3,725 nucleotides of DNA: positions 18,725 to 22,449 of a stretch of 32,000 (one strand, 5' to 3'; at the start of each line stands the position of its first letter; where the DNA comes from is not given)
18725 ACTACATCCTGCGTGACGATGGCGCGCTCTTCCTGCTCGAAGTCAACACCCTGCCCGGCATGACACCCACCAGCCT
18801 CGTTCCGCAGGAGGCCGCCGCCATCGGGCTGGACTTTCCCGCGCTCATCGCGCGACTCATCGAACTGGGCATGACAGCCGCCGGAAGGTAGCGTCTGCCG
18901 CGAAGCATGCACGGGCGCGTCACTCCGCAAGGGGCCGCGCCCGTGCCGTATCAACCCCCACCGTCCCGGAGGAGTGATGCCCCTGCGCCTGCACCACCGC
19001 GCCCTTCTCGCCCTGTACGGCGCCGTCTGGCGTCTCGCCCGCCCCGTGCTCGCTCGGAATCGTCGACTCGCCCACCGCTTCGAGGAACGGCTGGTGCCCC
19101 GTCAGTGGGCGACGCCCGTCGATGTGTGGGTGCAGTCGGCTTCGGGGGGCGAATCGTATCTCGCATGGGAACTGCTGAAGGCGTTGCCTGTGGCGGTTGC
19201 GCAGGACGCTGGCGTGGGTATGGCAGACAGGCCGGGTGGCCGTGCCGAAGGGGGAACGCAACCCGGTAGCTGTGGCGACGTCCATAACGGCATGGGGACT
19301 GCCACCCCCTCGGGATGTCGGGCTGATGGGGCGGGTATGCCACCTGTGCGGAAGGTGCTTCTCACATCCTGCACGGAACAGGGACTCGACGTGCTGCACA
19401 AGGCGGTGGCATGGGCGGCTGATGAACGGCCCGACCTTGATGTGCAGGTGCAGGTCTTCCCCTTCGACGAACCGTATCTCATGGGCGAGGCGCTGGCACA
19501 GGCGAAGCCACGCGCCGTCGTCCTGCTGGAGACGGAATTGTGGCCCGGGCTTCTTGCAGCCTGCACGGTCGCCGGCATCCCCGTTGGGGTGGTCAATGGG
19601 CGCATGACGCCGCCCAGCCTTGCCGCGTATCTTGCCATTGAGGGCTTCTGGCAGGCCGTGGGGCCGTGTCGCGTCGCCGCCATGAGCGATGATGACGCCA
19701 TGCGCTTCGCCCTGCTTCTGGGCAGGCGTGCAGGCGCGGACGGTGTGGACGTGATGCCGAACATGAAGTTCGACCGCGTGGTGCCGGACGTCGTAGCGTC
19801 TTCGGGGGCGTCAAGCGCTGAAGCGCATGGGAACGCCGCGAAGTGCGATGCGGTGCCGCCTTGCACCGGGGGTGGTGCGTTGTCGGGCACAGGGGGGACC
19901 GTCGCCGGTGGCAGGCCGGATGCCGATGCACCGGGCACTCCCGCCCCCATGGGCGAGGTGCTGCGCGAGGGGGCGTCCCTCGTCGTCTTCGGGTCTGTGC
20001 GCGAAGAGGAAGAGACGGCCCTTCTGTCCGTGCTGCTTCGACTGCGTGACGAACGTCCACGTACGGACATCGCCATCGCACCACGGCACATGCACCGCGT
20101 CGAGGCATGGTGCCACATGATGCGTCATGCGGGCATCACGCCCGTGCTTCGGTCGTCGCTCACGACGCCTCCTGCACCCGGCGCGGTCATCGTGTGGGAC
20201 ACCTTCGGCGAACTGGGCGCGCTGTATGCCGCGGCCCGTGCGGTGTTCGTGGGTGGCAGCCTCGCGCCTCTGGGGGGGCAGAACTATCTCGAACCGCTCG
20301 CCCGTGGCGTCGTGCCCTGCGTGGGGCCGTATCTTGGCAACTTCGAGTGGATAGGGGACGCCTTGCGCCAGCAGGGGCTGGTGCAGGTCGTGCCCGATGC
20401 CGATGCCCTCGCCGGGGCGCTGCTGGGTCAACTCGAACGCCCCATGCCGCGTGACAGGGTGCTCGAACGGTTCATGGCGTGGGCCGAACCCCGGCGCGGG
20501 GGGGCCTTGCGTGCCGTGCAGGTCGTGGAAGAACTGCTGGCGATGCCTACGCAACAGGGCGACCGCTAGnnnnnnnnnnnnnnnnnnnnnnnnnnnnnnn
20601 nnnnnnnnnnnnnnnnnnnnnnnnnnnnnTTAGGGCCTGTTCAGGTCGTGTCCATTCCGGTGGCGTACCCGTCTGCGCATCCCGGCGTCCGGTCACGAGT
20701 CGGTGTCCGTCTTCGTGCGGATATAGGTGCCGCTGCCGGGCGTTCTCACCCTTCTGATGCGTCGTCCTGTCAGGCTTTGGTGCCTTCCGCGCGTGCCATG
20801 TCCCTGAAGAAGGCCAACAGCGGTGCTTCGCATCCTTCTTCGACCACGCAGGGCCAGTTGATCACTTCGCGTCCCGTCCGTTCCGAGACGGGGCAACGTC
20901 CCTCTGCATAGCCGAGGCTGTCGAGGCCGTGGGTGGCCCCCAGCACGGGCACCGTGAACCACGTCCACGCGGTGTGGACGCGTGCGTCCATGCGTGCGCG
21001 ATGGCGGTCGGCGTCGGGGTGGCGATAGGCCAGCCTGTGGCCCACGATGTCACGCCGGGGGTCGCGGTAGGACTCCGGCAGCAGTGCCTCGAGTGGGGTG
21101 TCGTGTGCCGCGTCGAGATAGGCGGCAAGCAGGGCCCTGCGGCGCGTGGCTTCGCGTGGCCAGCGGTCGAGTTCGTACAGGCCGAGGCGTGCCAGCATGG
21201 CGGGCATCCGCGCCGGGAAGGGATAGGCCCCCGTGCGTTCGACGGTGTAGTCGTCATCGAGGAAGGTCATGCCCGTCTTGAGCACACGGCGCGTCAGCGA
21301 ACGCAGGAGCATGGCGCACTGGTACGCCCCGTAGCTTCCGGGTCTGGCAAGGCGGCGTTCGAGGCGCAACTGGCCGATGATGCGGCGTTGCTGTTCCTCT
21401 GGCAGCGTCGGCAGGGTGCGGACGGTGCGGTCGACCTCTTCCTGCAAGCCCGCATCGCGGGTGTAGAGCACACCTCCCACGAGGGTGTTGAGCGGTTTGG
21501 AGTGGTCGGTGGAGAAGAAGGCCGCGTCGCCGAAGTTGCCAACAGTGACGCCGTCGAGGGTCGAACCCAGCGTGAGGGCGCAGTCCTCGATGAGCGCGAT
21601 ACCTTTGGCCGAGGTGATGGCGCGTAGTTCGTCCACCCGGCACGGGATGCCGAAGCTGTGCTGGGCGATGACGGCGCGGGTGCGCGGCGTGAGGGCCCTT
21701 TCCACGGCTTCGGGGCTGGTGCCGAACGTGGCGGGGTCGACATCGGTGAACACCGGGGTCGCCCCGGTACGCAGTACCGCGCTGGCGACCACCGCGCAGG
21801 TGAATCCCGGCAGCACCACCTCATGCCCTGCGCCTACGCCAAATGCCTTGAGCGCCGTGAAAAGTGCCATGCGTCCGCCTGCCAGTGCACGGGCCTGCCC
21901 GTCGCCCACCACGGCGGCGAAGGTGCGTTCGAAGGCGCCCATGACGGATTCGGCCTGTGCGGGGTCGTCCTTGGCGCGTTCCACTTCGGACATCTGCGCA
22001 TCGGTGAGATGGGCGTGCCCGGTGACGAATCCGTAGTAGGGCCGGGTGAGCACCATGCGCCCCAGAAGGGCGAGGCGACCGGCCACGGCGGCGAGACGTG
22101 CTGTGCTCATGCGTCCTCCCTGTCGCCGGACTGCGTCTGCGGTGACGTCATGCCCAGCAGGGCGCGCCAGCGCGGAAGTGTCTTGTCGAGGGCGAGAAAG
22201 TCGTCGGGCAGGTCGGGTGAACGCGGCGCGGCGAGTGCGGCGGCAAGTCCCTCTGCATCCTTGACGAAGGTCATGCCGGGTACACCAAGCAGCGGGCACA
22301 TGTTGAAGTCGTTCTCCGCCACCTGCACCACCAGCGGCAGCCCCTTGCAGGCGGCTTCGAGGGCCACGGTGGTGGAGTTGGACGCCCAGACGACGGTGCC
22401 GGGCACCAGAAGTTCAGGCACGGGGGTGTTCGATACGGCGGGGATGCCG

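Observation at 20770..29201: CMP-ulosonic-acid-like biosynthesis cassette with no visible PEP-dependent synthase, convergent to waaA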

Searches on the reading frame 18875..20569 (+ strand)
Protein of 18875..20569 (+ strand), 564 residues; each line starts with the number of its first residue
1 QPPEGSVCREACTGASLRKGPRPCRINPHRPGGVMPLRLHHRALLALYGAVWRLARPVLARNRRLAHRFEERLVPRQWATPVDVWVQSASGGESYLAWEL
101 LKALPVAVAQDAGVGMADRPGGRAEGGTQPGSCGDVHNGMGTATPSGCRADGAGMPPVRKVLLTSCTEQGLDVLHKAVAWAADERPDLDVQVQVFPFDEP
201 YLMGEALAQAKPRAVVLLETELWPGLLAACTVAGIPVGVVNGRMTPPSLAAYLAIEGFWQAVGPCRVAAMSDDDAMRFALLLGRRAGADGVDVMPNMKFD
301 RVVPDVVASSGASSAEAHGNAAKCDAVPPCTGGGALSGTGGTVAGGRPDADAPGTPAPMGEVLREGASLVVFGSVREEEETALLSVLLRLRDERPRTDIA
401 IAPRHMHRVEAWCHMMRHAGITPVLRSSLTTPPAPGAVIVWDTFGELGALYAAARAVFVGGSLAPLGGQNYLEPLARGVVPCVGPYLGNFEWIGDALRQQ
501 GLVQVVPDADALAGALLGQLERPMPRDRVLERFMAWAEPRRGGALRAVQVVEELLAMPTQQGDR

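Call 9: search_protein_families(library=pfam, proteins=[window:18875-20569:+], max_evalue=0.001)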
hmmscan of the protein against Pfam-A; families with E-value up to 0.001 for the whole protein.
window:18875-20569:+ (564 aa): 1 family
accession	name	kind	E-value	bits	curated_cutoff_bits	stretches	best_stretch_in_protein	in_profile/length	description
PF04413.22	Glycos_transf_N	-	6.3e-31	107.7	23.9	1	159-301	46-179/179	3-Deoxy-D-manno-octulosonic-acid transferase (kdotransferase)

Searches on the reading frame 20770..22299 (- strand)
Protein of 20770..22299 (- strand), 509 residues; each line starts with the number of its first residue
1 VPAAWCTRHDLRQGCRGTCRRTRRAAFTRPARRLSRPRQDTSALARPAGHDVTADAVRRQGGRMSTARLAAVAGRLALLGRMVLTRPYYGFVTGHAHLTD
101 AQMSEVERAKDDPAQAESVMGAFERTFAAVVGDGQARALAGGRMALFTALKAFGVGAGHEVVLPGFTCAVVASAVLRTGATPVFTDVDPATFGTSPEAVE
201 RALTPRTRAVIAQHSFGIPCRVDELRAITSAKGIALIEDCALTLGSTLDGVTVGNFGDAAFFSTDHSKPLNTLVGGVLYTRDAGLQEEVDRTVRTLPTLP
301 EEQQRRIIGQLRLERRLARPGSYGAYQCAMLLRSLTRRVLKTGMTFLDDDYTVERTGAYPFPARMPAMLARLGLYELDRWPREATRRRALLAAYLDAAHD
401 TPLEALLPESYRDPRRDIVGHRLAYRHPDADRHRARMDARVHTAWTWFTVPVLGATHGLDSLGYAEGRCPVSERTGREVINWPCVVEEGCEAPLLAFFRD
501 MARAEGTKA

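Call 4: search_protein_families(library=pfam, proteins=[window:20770-22299:-], max_evalue=0.01)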
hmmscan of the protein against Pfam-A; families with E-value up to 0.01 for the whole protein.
window:20770-22299:- (509 aa): 1 family
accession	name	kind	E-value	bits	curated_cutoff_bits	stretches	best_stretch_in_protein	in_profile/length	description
PF01041.23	DegT_DnrJ_EryC1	-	3.5e-51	175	19.8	1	122-486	28-345/360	DegT/DnrJ/EryC1/StrS aminotransferase family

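Call 5: search_protein_families(library=ncbifam, proteins=[window:20770-22299:-], max_evalue=0.01)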
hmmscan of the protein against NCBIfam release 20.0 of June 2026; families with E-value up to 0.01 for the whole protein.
window:20770-22299:- (509 aa): 14 families
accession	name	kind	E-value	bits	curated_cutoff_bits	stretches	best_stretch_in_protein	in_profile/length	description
TIGR04181.1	NHT_00031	hypoth_equivalog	4.2e-32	111.4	420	1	121-289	33-217/359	LegC family aminotransferase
NF008658.2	PRK11658.1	equivalog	1.5e-31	109.4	631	1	122-289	37-203/379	UDP-4-amino-4-deoxy-L-arabinose aminotransferase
TIGR03588.1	PseC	equivalog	1.5e-30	106.4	423.5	1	119-290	31-208/380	UDP-4-amino-4,6-dideoxy-N-acetyl-beta-L-altrosamine transaminase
TIGR04427.1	PLP_DesI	equivalog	1.8e-29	103.1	650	1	120-289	54-221/390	dTDP-4-dehydro-6-deoxyglucose aminotransferase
NF008687.0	PRK11706.1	equivalog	5.7e-25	87.9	375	1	154-287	67-200/375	dTDP-4-amino-4,6-dideoxygalactose transaminase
NF011936.0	PRK15407.1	equivalog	5.2e-21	74.9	423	1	121-289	68-244/440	lipopolysaccharide biosynthesis protein RfbH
TIGR02379.1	ECA_wecE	subfamily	1.3e-19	70.2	434.85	1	154-285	67-199/376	dTDP-4-amino-4,6-dideoxy-D-glucose transaminase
NF005817.0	PRK07683.1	equivalog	0.00012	20.9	575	1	145-213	101-168/387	aminotransferase A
NF004769.0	PRK06107.1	equivalog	0.00016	20.6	617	1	117-212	77-172/402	aspartate transaminase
NF006569.0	PRK09082.1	subfamily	0.00069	18.8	420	1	139-213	97-170/386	methionine aminotransferase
TIGR01325.1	O_suc_HS_sulf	equivalog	0.0007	18.3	510.05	1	117-294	53-228/380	O-succinylhomoserine sulfhydrylase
NF004621.0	PRK05957.1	equivalog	0.0035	16.1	498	1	139-212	95-166/389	pyridoxal phosphate-dependent aminotransferase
NF006488.0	PRK08912.1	equivalog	0.0049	15.9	498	1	140-213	94-166/387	aminotransferase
NF006096.0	PRK08248.1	equivalog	0.0053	15.4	726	1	122-242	68-188/431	homocysteine synthase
